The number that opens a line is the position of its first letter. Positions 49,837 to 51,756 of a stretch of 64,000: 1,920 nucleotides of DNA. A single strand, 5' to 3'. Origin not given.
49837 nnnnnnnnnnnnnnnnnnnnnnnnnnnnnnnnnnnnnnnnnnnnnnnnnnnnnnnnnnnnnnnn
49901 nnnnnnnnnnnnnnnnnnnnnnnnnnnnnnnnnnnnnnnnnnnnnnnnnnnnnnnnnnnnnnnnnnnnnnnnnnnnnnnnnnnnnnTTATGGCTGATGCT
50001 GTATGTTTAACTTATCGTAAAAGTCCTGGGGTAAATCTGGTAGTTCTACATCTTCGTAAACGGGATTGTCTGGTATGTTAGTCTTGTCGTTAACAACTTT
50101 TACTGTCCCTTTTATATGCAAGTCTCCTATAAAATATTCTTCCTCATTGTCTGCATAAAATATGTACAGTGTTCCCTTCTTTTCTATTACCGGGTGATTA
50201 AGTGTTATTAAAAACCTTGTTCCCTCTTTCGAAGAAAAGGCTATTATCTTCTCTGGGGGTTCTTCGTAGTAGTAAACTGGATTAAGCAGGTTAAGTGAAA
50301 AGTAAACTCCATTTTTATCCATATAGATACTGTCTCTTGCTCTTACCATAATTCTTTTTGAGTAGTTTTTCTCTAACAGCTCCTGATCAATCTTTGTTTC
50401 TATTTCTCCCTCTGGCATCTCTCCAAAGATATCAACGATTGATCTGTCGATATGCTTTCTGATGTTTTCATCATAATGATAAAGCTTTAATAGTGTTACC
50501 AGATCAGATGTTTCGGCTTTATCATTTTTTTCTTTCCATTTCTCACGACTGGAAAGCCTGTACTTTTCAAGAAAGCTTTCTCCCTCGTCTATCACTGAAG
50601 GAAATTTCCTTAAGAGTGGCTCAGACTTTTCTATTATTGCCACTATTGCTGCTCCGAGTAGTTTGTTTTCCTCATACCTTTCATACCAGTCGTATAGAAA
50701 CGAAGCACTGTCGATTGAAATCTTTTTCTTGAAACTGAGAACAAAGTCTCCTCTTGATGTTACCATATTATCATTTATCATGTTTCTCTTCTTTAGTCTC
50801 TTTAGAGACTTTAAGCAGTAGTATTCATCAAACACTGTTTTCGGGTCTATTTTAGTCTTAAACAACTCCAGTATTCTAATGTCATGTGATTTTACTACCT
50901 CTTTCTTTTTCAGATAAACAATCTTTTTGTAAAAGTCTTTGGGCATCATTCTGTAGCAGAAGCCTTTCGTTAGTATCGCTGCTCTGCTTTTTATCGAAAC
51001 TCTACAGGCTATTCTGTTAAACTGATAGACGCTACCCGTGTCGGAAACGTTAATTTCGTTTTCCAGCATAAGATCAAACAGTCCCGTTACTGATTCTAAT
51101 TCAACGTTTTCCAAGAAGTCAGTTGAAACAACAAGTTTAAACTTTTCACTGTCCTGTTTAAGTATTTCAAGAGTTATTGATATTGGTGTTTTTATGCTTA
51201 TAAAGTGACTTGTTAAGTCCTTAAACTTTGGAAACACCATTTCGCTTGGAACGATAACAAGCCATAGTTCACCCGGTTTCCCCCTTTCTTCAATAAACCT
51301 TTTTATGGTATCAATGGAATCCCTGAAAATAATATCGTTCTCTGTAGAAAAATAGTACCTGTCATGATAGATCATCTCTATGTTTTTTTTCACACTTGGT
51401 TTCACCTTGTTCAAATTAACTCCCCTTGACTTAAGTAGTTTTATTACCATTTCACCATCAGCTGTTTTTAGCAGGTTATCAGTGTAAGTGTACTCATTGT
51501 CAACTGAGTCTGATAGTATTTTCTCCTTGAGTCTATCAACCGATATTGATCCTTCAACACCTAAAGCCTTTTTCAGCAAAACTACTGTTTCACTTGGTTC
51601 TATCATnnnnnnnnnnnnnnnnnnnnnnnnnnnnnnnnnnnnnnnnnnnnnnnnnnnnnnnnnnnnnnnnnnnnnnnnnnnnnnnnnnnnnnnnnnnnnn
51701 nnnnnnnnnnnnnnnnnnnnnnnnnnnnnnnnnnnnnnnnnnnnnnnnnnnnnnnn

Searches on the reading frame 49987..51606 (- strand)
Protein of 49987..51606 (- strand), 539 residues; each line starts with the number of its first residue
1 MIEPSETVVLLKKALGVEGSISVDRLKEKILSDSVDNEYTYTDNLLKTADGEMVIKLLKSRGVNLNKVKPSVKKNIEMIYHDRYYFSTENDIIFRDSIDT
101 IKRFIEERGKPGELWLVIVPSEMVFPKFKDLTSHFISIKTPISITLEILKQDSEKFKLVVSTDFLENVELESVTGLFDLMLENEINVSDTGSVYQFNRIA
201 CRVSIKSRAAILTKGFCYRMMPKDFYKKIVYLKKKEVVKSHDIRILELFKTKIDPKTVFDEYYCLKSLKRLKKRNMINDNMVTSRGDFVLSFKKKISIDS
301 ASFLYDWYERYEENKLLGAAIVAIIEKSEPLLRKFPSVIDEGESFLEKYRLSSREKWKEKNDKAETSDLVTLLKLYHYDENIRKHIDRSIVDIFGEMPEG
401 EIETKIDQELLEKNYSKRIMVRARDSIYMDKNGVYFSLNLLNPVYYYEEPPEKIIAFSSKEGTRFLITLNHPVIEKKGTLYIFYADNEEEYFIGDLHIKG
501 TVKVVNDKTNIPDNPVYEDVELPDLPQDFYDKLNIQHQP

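Call 7: search_protein_families(library=pfam, proteins=[window:49987-51606:-], max_evalue=0.001)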
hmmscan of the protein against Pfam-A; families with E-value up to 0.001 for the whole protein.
window:49987-51606:- (539 aa): 0 families

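Call 67: search_solved_structures(query=window:49987-51606:-, max_evalue=0.01)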
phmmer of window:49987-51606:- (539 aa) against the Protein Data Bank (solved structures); distinct sequences matched with E-value up to 0.01: 0.
